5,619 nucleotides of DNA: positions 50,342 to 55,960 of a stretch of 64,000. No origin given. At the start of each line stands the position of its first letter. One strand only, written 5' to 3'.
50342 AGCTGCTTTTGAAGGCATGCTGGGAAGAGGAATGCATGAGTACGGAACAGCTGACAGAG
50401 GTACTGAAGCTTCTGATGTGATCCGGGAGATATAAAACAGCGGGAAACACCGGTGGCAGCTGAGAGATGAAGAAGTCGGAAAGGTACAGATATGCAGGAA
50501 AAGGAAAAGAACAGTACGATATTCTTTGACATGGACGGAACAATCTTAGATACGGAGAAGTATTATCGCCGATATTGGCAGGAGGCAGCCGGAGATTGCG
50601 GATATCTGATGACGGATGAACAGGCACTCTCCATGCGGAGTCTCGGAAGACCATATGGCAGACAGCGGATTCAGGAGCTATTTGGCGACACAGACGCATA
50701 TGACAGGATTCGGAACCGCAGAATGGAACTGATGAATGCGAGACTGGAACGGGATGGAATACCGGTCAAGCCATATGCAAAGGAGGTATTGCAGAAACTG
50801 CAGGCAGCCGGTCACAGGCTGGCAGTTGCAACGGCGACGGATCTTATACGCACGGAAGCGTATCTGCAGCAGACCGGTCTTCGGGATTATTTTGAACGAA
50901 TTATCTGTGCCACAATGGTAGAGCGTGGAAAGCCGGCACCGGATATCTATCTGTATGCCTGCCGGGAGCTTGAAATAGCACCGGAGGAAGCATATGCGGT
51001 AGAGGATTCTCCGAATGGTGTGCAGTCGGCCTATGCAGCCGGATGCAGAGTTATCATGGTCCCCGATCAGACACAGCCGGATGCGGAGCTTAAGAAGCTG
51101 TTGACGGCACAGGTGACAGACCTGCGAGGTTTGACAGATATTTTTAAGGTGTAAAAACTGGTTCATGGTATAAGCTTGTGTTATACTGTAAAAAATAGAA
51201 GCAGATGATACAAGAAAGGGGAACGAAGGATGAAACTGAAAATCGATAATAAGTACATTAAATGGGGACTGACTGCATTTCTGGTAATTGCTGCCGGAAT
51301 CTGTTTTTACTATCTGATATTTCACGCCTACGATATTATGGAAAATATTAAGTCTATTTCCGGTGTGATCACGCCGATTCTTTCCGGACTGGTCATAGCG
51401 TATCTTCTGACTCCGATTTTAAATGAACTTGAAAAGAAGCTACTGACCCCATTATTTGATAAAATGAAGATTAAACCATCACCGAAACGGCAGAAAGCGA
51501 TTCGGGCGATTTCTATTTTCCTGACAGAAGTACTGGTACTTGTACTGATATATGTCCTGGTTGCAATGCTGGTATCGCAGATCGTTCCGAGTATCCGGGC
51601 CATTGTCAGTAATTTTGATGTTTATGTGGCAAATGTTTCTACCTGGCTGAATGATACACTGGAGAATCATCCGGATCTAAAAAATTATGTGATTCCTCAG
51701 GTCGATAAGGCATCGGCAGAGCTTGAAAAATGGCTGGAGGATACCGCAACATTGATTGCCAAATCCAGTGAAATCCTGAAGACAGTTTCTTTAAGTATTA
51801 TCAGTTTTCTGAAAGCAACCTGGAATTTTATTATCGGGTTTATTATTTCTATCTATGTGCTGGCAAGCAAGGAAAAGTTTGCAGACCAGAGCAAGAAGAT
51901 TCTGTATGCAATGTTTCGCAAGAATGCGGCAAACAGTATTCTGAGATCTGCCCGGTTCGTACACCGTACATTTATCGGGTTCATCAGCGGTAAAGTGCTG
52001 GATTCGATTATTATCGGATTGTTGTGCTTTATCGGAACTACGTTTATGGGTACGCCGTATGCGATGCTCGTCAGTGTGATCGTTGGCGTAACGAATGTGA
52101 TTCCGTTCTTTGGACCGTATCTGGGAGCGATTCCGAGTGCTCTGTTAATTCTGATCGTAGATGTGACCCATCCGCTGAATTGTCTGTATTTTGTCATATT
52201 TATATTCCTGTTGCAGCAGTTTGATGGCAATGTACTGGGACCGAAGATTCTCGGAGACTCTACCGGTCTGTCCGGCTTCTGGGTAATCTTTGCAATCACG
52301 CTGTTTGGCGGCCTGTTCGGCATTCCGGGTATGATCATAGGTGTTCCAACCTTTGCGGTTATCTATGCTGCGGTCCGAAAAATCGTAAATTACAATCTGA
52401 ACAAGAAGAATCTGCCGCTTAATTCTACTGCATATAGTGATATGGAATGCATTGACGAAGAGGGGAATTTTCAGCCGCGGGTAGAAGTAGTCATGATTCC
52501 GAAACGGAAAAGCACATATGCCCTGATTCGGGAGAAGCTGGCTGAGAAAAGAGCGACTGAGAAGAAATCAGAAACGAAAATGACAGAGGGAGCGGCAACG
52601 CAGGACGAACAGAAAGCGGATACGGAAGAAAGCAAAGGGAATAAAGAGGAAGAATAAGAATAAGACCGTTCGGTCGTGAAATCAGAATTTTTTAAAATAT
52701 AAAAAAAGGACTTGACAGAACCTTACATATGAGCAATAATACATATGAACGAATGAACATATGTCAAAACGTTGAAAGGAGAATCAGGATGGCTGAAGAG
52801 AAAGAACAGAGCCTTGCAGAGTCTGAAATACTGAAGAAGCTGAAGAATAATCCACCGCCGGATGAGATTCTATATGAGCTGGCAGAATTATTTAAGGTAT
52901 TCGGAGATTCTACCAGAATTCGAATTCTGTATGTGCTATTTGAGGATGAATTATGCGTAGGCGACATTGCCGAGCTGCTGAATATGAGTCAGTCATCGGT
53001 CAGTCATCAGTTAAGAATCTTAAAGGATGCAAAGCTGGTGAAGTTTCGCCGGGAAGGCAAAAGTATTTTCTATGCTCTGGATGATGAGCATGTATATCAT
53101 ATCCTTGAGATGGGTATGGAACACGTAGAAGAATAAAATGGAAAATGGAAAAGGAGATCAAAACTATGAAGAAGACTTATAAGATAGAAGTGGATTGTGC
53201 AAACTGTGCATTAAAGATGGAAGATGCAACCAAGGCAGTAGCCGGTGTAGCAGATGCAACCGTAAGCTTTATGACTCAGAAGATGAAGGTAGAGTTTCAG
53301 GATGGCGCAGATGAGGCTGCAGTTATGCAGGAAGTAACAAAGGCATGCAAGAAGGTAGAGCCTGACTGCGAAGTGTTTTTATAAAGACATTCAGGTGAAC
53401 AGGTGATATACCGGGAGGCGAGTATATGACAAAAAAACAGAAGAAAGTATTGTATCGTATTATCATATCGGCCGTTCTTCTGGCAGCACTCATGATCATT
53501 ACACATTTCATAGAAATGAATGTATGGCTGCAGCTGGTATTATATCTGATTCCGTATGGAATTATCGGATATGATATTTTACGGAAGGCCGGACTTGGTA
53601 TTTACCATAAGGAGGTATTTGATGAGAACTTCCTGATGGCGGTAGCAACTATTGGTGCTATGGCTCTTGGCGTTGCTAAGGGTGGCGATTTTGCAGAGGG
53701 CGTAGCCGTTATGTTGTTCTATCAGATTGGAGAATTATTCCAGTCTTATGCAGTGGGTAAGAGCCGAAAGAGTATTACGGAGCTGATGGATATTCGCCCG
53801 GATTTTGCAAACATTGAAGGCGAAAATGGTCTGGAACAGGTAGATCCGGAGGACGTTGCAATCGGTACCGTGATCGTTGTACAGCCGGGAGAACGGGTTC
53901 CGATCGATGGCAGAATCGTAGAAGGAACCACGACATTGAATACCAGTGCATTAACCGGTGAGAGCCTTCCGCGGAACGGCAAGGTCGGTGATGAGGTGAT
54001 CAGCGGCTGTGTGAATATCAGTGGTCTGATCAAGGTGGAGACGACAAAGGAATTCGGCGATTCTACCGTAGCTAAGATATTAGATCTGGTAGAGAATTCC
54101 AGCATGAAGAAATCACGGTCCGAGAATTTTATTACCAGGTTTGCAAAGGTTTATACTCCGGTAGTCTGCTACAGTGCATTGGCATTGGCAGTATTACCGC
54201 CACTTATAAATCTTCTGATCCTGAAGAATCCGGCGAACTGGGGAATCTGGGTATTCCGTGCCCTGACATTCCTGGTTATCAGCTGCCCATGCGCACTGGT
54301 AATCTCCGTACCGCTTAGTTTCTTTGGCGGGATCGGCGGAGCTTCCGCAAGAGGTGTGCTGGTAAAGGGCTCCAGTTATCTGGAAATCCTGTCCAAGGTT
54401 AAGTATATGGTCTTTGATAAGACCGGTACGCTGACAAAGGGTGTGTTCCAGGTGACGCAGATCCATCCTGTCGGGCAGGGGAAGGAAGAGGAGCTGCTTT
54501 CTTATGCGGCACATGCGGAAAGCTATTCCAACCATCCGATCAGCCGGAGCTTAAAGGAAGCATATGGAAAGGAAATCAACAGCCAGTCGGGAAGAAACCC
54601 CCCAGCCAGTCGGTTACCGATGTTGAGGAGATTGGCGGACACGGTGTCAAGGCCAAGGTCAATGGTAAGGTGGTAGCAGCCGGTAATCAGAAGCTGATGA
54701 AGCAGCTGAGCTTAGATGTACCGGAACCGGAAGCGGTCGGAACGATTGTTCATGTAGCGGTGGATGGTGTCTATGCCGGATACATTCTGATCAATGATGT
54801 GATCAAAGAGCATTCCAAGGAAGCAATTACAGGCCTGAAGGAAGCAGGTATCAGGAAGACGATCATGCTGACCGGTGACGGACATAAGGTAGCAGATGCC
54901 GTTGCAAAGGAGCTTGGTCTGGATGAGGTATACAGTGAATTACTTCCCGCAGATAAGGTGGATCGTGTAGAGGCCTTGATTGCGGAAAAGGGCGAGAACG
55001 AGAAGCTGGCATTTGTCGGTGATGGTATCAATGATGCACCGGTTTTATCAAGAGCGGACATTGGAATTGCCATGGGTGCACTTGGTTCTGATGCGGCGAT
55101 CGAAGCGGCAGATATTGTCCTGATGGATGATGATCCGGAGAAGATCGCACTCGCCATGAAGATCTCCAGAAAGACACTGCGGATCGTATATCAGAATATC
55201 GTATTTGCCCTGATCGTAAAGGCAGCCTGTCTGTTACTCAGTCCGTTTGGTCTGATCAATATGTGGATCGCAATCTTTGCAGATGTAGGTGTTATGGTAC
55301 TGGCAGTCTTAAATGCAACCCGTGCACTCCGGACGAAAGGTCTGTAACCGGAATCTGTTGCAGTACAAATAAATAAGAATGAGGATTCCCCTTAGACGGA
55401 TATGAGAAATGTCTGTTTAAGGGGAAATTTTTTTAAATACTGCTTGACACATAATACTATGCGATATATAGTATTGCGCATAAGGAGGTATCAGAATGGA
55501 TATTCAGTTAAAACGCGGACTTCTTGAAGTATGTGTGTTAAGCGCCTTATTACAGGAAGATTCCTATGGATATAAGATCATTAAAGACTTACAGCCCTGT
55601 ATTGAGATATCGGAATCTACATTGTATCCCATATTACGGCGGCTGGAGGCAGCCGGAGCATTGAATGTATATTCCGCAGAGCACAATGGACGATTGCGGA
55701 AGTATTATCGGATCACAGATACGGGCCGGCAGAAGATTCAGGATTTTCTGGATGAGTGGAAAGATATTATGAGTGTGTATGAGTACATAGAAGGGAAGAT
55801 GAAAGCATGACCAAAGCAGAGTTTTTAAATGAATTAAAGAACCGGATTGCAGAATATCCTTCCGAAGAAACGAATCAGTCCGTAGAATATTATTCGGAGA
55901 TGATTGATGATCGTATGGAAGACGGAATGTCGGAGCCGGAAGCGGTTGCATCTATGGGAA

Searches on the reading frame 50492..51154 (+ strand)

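Call 42: search_protein_families(library=pfam, proteins=[window:50492-51154:+], max_evalue=0.00001)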
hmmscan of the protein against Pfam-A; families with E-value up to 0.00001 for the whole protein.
window:50492-51154:+ (220 aa): 5 families
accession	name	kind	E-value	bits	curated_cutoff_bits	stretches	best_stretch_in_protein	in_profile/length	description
PF13419.12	HAD_2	-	2.4e-36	126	23.8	1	10-190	1-178/178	Haloacid dehalogenase-like hydrolase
PF00702.32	Hydrolase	-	1.1e-32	114.4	26.4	1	9-184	3-191/191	haloacid dehalogenase-like hydrolase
PF12710.13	HAD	-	2e-09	38.6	27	1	10-152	1-150/189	haloacid dehalogenase-like hydrolase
PF13242.12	Hydrolase_like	-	6.5e-07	29.6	22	1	145-202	2-60/75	HAD-hyrolase-like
PF08282.18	Hydrolase_3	-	5.7e-06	26.7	20.9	0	92-134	16-58/255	haloacid dehalogenase-like hydrolase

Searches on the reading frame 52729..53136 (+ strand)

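Call 42: search_protein_families(library=pfam, proteins=[window:52729-53136:+], max_evalue=0.00001)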
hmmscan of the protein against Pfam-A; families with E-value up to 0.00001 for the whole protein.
window:52729-53136:+ (135 aa): 2 families
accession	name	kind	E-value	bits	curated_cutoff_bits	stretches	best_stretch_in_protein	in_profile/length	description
PF01022.26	HTH_5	-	1.9e-17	63.3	22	1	60-105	1-46/47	Bacterial regulatory protein, arsR family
PF12840.13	HTH_20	-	2.5e-08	34.2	27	1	59-105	2-49/51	Helix-turn-helix domain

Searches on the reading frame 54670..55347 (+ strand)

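Call 42: search_protein_families(library=pfam, proteins=[window:54670-55347:+], max_evalue=0.00001)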
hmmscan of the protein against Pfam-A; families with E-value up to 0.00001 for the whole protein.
window:54670-55347:+ (225 aa): 2 families
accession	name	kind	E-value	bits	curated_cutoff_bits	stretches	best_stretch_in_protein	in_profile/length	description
PF00702.32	Hydrolase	-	5e-17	63.4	26.4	1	3-130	55-191/191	haloacid dehalogenase-like hydrolase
PF08282.18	Hydrolase_3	-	6.5e-08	33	20.9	0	95-155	187-247/255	haloacid dehalogenase-like hydrolase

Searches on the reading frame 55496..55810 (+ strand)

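Call 42: search_protein_families(library=pfam, proteins=[window:55496-55810:+], max_evalue=0.00001)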
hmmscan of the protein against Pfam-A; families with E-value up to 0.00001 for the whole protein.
window:55496-55810:+ (104 aa): 2 families
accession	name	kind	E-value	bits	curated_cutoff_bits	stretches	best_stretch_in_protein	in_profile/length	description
PF03551.20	PadR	-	3.9e-19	68.9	27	1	14-82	1-74/75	Transcriptional regulator PadR-like family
PF13601.12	HTH_34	-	1.2e-07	32.3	27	1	12-91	3-79/80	Winged helix DNA-binding domain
